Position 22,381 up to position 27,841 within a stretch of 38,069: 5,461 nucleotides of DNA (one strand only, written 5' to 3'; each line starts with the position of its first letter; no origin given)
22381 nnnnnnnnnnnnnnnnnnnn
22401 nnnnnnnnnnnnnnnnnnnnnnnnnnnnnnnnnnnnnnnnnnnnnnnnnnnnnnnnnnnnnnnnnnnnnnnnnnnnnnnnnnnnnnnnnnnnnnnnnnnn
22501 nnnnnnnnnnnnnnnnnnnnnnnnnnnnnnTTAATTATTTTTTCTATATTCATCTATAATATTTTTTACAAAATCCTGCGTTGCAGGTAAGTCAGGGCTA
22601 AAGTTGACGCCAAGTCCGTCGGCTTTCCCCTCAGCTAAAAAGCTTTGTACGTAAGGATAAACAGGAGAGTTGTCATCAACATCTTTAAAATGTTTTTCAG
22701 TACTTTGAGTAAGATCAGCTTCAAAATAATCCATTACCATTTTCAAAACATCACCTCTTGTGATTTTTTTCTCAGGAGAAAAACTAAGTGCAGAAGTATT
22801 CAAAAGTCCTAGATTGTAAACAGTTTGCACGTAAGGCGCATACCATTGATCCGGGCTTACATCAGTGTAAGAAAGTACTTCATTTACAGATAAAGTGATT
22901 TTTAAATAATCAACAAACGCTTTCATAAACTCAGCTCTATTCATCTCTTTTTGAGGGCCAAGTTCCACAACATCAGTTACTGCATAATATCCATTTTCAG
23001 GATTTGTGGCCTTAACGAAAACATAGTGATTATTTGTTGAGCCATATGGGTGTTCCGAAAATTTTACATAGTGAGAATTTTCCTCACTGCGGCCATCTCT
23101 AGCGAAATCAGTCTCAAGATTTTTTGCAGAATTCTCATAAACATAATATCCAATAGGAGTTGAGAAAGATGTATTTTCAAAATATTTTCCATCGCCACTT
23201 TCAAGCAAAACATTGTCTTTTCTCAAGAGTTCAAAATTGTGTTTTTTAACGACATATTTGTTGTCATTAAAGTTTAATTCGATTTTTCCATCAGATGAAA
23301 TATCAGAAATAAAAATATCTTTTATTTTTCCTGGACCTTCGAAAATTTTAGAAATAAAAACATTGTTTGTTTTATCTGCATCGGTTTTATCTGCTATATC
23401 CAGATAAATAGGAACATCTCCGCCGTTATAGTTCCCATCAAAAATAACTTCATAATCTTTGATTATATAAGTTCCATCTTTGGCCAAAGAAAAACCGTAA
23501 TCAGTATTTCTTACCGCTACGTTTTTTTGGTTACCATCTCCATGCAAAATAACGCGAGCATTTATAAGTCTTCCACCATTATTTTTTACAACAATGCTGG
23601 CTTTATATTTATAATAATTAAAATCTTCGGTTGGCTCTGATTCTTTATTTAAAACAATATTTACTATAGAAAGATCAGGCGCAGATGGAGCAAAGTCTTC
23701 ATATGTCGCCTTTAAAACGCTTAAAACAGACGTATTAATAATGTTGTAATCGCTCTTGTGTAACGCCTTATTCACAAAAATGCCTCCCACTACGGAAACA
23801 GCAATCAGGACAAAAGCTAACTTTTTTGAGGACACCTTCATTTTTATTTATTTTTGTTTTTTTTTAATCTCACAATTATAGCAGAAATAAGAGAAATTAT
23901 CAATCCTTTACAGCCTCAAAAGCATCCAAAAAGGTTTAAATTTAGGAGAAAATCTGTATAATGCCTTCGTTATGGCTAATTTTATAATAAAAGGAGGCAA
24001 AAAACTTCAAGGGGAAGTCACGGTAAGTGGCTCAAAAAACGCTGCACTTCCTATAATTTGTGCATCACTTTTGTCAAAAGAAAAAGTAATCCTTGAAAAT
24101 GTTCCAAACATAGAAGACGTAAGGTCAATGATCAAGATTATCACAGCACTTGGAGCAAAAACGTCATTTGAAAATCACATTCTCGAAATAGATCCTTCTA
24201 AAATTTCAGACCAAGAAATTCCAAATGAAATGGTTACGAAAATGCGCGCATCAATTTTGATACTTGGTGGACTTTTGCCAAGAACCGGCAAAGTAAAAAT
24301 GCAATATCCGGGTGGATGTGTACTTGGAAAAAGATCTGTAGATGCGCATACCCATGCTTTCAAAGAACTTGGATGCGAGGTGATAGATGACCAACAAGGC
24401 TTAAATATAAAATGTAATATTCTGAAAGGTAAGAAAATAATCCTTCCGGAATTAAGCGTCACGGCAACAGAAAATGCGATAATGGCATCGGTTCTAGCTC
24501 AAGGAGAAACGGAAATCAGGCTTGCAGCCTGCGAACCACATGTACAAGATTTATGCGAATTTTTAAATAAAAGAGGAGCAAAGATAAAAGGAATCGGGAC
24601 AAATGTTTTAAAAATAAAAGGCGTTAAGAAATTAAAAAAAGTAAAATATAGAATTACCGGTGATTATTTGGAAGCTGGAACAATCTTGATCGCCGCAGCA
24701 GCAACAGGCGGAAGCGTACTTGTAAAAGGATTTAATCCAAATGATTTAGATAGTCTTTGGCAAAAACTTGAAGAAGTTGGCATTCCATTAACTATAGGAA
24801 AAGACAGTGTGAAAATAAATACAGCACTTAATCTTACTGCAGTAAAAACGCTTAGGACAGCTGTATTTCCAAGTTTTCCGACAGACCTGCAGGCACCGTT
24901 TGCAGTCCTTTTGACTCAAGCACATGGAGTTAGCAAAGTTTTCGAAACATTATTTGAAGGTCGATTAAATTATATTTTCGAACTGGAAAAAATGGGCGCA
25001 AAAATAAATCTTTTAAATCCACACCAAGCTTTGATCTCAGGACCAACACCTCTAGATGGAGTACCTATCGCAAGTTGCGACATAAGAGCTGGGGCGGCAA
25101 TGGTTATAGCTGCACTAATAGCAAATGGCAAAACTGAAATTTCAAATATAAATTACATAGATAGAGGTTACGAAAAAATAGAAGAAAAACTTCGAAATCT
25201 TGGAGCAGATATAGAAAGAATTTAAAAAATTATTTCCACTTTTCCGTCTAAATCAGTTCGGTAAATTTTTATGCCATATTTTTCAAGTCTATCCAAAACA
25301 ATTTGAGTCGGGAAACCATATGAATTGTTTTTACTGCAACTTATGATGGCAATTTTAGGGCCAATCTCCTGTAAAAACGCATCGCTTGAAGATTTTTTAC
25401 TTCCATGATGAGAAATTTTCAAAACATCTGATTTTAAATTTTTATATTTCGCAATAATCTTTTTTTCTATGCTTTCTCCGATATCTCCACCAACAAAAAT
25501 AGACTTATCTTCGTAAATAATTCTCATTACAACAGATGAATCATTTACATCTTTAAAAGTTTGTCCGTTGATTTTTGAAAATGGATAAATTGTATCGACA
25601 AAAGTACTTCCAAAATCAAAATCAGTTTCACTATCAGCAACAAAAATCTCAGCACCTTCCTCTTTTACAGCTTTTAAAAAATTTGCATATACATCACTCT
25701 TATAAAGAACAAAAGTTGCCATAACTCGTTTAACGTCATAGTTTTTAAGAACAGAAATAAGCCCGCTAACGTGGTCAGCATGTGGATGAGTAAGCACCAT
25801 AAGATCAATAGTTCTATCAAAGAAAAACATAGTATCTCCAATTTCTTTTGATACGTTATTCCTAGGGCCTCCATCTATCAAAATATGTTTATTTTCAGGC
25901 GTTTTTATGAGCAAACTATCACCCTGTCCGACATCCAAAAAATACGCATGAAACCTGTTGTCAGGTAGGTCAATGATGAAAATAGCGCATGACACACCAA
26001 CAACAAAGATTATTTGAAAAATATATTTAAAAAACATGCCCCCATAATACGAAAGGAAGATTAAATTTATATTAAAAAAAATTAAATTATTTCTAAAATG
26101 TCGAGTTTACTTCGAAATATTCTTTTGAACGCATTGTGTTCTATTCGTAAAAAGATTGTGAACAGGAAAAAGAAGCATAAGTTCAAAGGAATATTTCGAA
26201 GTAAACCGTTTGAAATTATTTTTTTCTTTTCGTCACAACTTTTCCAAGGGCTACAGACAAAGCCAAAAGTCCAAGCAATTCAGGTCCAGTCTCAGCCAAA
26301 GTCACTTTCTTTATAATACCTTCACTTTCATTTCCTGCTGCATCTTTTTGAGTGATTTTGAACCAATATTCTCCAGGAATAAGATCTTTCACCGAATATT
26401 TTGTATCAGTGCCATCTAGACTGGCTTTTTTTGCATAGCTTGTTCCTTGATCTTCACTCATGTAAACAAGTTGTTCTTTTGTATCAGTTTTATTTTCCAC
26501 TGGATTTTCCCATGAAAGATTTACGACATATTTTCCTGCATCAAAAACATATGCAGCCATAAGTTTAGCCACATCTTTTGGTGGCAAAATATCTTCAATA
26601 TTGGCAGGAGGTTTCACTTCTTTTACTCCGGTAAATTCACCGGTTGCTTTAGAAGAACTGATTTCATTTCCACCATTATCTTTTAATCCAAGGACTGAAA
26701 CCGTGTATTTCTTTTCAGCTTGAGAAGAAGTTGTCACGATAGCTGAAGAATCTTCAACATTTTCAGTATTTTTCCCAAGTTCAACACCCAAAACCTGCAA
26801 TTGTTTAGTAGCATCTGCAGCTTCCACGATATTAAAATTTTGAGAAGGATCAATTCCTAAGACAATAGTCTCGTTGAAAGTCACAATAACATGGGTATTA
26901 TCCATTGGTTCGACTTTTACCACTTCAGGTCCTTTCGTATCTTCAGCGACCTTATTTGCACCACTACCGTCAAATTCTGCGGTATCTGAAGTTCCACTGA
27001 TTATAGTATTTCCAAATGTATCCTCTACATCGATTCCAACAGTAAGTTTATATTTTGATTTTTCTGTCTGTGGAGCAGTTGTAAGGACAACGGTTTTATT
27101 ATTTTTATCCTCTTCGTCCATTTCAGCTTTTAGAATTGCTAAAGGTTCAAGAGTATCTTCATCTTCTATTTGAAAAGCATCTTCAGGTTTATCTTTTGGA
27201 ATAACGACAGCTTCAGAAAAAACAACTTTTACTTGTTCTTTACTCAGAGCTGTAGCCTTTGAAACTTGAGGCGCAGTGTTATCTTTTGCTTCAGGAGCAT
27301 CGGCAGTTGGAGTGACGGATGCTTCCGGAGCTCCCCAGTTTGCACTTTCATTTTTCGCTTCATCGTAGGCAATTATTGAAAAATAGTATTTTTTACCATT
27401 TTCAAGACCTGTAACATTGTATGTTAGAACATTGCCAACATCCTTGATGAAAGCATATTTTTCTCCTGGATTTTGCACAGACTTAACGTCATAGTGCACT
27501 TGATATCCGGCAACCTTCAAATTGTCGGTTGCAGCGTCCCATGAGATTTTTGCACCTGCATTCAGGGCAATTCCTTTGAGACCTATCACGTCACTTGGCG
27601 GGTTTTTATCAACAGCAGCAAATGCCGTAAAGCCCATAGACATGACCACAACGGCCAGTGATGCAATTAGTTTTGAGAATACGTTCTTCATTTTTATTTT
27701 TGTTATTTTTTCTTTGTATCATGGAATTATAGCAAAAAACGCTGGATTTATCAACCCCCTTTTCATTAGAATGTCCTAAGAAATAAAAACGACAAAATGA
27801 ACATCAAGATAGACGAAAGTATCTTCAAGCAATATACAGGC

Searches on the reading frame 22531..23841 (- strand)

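Call 46: search_protein_families(library=pfam, proteins=[window:22531-23841:-], max_evalue=0.001)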
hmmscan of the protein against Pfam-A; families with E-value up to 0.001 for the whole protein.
window:22531-23841:- (436 aa): 1 family
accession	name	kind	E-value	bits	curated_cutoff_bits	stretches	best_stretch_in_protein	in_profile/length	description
PF00395.25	SLH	-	4e-11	43.1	20.8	1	324-365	1-43/44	S-layer homology domain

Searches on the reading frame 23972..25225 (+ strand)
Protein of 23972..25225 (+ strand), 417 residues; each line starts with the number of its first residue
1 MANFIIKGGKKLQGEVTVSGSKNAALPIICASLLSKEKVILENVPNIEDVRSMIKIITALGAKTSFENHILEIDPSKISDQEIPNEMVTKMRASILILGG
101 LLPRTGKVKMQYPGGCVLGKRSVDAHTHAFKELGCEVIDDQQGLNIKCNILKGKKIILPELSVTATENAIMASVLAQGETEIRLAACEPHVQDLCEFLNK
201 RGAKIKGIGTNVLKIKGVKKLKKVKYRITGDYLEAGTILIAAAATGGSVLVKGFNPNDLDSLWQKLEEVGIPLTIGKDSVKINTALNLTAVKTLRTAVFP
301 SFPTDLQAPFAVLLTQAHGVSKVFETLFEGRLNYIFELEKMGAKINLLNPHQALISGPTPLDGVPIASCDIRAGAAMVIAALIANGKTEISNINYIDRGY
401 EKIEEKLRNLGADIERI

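Call 46: search_protein_families(library=pfam, proteins=[window:23972-25225:+], max_evalue=0.001)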
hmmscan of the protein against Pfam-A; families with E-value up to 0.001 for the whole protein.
window:23972-25225:+ (417 aa): 1 family
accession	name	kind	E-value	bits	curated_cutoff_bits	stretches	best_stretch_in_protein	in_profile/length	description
PF00275.25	EPSP_synthase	-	6.5e-84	282.5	22.8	1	7-407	2-417/417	EPSP synthase (3-phosphoshikimate 1-carboxyvinyltransferase)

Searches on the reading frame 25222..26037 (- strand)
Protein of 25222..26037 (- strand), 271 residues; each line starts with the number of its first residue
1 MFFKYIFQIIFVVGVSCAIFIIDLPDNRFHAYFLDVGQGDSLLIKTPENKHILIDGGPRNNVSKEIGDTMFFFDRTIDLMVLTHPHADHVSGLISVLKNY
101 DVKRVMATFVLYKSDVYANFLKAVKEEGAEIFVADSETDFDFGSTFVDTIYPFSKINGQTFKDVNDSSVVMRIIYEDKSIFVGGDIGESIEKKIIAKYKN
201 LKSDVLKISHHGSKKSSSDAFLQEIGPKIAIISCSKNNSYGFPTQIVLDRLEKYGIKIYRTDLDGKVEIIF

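Call 46: search_protein_families(library=pfam, proteins=[window:25222-26037:-], max_evalue=0.001)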
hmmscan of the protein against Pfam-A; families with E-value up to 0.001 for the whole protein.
window:25222-26037:- (271 aa): 2 families
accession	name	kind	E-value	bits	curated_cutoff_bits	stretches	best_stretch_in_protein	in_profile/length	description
PF00753.33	Lactamase_B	-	8.5e-15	55.6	22.7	1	35-235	2-195/196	Metallo-beta-lactamase superfamily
PF12706.13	Lactamase_B_2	-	2.5e-06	27.7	27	1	75-202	29-158/200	Beta-lactamase superfamily domain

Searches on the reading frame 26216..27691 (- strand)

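Call 46: search_protein_families(library=pfam, proteins=[window:26216-27691:-], max_evalue=0.001)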
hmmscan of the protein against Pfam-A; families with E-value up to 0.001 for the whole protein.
window:26216-27691:- (491 aa): 3 families
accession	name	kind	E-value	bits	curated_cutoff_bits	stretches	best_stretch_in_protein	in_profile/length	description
PF00041.27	fn3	-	4.5e-10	40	25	1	44-112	14-72/84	Fibronectin type III domain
PF24421.1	Ig_J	-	7.6e-05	23.2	29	0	373-456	11-92/104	Tip attachment protein J, Ig-like domain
PF19077.6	Big_13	-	0.0006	20.7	27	0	405-458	40-93/102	Bacterial Ig-like domain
